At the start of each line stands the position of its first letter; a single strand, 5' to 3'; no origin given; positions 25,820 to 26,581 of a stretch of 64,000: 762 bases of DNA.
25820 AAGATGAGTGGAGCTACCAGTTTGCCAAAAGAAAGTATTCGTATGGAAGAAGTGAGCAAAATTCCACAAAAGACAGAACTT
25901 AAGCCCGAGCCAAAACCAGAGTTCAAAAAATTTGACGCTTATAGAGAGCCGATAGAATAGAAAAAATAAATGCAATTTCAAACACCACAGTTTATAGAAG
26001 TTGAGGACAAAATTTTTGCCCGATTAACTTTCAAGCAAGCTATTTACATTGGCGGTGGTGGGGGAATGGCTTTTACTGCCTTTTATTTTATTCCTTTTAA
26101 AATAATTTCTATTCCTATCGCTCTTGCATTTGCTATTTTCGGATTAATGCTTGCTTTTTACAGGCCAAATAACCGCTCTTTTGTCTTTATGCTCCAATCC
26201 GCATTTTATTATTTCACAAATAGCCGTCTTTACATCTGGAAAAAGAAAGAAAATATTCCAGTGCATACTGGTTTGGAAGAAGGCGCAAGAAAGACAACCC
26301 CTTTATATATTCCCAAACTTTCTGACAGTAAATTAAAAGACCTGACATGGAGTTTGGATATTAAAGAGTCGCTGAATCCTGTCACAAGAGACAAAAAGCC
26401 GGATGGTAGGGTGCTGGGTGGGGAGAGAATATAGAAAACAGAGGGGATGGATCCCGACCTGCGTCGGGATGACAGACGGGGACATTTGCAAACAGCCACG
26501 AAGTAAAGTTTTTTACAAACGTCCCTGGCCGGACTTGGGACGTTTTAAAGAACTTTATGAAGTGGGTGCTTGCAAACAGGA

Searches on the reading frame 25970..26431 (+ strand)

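Call 77: search_protein_families(library=pfam, proteins=[window:25970-26431:+], max_evalue=0.001)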
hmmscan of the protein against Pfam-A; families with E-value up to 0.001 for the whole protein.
window:25970-26431:+ (154 aa): 1 family
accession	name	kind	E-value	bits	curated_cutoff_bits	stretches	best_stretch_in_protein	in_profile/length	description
PF12666.12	PrgI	-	3.4e-07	31.2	27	1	10-71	8-71/91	PrgI family protein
